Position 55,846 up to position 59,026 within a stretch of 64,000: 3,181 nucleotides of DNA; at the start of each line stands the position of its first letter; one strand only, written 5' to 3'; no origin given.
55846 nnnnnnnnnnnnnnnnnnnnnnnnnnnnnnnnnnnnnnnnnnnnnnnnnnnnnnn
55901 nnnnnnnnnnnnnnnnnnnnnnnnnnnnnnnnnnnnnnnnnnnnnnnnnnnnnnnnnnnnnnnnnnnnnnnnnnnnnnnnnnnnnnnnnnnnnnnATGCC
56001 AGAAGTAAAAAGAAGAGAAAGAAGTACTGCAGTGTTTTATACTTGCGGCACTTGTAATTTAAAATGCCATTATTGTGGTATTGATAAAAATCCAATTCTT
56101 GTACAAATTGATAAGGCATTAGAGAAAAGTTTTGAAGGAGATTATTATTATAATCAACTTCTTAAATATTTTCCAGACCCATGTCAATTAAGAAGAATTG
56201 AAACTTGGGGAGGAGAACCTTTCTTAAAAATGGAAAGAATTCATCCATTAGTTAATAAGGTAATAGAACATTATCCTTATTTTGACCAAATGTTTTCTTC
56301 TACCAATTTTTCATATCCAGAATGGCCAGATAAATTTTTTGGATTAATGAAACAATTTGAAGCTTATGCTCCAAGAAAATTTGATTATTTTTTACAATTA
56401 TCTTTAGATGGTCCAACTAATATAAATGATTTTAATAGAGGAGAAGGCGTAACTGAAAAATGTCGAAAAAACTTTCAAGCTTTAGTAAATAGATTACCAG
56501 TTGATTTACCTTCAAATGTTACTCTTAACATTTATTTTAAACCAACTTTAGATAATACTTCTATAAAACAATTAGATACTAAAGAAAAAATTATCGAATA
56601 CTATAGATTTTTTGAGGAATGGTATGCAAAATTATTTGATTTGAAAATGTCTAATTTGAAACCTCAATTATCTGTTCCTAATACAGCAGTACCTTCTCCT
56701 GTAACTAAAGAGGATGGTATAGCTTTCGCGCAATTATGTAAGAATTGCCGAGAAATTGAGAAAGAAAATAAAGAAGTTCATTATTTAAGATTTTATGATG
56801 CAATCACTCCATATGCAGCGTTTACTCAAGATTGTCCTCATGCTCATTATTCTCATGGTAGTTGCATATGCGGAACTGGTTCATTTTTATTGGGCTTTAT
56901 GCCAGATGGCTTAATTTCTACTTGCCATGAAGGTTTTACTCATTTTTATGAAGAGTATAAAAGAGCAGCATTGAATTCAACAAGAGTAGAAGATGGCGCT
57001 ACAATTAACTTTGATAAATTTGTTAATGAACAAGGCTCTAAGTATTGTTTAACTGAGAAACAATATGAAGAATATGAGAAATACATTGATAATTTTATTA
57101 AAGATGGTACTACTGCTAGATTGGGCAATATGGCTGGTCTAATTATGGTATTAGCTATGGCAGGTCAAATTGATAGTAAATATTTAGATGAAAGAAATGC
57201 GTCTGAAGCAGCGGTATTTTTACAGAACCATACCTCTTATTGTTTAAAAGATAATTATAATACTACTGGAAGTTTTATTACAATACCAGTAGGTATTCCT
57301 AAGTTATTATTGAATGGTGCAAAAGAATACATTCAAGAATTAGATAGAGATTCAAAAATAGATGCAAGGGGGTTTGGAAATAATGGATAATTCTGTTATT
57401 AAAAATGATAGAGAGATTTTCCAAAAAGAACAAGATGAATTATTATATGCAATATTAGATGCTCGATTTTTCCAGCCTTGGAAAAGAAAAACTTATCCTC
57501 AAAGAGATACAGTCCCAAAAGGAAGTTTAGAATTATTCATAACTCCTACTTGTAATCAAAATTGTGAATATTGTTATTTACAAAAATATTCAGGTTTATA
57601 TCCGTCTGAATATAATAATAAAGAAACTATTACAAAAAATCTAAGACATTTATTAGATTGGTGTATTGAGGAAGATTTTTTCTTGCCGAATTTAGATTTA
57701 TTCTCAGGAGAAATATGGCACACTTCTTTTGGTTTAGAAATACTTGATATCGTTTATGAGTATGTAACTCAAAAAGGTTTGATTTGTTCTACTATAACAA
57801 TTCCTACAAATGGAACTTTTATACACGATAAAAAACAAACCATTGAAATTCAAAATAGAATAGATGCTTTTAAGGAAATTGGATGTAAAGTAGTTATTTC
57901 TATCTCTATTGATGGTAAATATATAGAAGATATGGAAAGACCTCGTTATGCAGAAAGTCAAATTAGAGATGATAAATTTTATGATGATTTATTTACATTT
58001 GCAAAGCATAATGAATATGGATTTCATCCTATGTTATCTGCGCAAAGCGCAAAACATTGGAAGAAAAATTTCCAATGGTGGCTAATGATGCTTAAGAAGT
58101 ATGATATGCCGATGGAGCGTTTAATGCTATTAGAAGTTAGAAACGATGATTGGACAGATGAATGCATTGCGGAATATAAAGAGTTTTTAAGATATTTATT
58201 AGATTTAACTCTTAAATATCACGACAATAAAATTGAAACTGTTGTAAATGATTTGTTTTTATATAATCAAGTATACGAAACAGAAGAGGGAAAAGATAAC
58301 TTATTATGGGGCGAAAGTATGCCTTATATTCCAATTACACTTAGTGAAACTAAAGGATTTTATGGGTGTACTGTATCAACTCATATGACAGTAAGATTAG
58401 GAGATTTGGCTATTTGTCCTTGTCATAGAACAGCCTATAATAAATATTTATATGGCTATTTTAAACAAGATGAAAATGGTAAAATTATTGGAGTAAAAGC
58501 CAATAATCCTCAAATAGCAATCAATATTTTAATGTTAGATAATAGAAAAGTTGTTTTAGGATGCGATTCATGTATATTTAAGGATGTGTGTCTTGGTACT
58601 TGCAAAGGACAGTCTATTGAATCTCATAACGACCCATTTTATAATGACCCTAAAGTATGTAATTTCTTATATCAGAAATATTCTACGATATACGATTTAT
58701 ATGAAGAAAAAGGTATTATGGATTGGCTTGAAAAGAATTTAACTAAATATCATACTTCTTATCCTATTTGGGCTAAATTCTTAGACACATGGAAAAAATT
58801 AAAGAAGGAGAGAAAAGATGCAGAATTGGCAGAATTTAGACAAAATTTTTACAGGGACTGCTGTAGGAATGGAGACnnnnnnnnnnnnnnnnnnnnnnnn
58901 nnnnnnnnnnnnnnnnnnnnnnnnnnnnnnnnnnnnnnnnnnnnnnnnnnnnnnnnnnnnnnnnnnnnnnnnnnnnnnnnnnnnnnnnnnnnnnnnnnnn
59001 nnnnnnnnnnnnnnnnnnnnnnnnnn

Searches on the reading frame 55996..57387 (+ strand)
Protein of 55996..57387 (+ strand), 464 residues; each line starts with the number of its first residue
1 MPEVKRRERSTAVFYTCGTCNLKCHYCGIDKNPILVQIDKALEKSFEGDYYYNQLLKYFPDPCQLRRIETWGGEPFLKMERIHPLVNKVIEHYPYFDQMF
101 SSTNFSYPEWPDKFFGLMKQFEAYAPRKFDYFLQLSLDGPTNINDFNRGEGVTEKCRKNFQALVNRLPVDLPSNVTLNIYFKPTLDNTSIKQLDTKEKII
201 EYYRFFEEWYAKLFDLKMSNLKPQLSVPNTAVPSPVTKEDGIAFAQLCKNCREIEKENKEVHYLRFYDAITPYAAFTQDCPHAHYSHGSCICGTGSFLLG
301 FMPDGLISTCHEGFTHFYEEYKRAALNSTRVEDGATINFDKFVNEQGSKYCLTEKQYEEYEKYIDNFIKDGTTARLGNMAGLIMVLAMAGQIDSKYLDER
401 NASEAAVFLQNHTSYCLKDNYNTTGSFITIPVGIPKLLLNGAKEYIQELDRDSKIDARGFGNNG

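Call 35: search_protein_families(library=phrogs, proteins=[window:55996-57387:+], max_evalue=0.00001)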
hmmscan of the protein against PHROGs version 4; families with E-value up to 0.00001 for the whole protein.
window:55996-57387:+ (464 aa): 1 family
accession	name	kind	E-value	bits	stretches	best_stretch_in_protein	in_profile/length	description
phrog_1802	-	other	1.1e-12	48.6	1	5-317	39-326/556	radical SAM domain-containing protein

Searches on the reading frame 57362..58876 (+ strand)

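Call 35: search_protein_families(library=phrogs, proteins=[window:57362-58876:+], max_evalue=0.00001)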
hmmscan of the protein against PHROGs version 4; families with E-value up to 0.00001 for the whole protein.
window:57362-58876:+ (505 aa): 2 families
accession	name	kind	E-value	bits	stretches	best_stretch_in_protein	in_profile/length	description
phrog_1802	-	other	1.1e-13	51.9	1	54-462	44-417/556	radical SAM domain-containing protein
phrog_14086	-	other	3e-08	34.4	1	56-208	89-224/353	radical SAM domain-containing protein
